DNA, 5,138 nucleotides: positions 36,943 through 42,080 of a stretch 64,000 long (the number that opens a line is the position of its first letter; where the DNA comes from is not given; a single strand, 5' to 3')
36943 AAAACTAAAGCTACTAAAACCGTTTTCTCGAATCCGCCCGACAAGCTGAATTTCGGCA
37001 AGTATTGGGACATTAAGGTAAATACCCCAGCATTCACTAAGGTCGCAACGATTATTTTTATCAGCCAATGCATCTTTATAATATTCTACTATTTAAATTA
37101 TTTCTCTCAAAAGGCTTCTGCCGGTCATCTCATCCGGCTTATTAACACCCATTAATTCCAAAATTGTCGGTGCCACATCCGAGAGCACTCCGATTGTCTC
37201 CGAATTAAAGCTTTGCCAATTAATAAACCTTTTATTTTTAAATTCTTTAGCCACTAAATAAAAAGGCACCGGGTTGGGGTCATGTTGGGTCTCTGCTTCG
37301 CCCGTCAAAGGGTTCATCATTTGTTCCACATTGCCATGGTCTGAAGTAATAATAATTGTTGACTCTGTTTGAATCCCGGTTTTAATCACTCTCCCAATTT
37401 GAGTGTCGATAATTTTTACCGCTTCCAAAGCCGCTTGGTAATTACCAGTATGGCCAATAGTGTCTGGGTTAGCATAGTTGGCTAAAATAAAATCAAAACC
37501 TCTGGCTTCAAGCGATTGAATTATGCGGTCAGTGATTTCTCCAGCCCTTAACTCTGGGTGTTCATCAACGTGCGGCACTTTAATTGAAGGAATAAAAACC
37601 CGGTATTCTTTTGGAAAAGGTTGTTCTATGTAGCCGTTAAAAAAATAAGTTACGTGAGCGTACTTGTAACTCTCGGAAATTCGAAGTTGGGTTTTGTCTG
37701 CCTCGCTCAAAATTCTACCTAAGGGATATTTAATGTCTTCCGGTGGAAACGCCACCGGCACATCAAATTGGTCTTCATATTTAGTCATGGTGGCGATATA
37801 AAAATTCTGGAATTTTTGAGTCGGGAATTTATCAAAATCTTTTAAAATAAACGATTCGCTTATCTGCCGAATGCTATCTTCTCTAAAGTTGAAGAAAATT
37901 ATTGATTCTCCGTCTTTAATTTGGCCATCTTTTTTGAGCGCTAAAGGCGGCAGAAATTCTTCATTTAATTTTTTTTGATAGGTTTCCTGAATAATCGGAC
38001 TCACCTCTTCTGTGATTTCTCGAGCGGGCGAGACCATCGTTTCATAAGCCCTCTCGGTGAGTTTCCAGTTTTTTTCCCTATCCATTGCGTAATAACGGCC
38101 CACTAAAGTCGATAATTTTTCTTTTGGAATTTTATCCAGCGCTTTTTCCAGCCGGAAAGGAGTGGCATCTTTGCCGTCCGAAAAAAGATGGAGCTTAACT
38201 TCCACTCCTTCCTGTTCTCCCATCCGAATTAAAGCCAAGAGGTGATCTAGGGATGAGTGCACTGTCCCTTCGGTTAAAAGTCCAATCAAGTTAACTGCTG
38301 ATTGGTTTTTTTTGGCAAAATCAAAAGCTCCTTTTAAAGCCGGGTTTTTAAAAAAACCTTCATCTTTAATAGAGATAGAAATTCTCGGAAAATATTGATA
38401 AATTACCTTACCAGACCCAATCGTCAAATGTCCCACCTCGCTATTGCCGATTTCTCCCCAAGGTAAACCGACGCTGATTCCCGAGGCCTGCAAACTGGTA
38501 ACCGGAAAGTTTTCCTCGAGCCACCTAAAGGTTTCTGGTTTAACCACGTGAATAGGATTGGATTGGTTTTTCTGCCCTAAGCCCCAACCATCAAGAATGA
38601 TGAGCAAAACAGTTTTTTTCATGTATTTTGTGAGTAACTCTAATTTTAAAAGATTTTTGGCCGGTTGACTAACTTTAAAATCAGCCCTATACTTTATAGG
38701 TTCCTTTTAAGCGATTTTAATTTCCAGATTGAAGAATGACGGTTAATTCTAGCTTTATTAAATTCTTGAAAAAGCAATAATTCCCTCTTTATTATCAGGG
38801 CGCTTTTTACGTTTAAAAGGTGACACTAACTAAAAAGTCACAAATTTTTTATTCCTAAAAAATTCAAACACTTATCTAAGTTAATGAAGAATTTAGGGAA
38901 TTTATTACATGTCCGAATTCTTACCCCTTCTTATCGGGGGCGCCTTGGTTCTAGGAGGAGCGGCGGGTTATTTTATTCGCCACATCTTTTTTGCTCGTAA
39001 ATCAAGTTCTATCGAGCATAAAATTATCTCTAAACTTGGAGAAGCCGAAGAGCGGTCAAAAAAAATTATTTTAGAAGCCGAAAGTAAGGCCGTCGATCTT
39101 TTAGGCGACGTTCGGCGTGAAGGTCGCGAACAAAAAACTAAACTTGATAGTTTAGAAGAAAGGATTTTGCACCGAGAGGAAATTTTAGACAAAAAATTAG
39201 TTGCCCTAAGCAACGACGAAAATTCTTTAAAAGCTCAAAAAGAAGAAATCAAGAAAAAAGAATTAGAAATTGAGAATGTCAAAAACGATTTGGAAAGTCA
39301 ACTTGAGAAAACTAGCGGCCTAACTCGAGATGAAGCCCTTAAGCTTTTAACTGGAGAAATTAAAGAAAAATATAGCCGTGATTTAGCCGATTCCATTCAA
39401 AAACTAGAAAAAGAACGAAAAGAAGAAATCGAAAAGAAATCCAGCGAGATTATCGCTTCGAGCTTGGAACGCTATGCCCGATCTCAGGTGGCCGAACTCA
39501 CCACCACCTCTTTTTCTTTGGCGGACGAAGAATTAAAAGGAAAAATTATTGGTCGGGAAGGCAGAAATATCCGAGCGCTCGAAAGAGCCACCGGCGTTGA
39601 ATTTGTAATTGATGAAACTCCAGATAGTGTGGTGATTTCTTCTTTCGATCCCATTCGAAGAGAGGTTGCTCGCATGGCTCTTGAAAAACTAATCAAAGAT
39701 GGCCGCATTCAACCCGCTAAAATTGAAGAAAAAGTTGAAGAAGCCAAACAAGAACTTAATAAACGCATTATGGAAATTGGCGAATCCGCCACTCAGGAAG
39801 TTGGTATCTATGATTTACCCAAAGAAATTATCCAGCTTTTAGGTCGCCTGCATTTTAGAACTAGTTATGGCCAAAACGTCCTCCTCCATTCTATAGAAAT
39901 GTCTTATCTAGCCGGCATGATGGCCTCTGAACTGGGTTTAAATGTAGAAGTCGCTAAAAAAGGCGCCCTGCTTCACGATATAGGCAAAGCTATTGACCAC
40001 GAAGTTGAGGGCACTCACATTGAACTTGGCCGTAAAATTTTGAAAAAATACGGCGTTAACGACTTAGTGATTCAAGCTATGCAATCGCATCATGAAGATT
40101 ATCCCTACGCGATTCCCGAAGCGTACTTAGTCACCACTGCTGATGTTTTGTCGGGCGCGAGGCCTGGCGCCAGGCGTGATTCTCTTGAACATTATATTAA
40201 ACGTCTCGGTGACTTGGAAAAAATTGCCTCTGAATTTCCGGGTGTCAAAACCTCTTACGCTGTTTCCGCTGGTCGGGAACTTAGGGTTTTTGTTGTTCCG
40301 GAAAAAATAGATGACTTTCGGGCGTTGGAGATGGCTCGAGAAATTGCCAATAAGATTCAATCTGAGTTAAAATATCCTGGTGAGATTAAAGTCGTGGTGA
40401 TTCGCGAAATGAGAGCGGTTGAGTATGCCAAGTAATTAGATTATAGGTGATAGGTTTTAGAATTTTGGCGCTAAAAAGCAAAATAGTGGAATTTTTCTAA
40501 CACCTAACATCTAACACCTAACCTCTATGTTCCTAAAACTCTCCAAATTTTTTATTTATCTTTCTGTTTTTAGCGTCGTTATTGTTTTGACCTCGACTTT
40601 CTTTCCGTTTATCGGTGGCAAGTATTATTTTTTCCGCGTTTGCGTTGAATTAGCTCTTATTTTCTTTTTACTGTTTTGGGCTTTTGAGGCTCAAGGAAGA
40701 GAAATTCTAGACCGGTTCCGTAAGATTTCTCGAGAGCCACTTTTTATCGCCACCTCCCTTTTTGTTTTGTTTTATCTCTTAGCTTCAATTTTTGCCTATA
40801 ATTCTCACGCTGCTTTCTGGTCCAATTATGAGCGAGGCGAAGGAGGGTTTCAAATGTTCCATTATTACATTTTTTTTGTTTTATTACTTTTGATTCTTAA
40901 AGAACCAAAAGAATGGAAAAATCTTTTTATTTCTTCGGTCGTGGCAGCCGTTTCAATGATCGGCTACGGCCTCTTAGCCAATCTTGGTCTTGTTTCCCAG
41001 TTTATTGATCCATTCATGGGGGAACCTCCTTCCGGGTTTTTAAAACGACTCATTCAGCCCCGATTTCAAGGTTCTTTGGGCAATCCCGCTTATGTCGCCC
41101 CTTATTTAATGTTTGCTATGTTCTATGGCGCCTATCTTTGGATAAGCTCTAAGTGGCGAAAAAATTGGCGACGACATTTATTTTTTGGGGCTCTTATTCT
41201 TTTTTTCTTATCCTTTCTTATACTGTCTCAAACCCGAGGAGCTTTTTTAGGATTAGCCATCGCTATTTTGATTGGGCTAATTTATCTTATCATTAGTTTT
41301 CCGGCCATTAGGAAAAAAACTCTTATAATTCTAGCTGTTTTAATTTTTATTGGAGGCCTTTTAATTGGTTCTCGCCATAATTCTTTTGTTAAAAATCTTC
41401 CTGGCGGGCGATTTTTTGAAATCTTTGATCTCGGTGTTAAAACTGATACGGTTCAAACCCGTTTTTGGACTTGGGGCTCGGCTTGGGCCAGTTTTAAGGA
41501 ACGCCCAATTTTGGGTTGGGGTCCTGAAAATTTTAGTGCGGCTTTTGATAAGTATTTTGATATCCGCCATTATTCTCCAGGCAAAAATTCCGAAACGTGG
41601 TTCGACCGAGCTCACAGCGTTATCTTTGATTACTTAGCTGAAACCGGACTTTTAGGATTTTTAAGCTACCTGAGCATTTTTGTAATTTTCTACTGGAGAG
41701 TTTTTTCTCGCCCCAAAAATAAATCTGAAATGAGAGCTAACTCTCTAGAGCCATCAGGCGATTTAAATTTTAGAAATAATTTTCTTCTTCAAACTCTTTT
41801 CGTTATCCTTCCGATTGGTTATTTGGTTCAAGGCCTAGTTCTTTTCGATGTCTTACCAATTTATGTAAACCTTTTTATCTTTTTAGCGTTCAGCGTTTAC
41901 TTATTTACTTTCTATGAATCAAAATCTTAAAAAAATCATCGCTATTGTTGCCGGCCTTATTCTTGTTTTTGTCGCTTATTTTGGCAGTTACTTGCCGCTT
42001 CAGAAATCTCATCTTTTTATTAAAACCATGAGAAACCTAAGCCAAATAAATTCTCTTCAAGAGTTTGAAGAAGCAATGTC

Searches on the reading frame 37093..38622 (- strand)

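Call 43: search_protein_families(library=pfam, proteins=[window:37093-38622:-], max_evalue=0.00001)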
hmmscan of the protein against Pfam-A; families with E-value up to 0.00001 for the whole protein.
window:37093-38622:- (509 aa): 3 families
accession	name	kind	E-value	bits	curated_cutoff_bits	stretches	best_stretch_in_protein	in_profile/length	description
PF01676.23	Metalloenzyme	-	8e-62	209.4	24.3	1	3-495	1-252/252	Metalloenzyme superfamily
PF06415.18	iPGM_N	-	9.2e-56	189.2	27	1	81-283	1-216/217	BPG-independent PGAM N-terminus (iPGM_N)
PF01663.27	Phosphodiest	-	7.2e-06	26.3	23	0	347-431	134-221/342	Type I phosphodiesterase / nucleotide pyrophosphatase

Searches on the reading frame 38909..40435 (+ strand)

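Call 44: search_protein_families(library=pfam, proteins=[window:38909-40435:+], max_evalue=0.00001)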
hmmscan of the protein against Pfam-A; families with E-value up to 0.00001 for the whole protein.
window:38909-40435:+ (508 aa): 3 families
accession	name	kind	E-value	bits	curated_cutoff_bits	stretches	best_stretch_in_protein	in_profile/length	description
PF12072.13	RNase_Y_N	-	1.2e-26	93.9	32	1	12-190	9-198/201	RNase Y N-terminal region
PF01966.28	HD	-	5e-18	65.9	22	1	326-415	3-114/116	HD domain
PF00013.35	KH_1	-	9.6e-07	28.9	21.5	1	206-259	7-65/66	KH domain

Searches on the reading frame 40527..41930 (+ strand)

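Call 44: search_protein_families(library=pfam, proteins=[window:40527-41930:+], max_evalue=0.00001)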
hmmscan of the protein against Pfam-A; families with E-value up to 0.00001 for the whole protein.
window:40527-41930:+ (467 aa): 1 family
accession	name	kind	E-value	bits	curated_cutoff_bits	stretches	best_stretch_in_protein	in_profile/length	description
PF04932.20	Wzy_C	-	1.6e-18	67.3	31.7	1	223-382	2-149/149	O-Antigen ligase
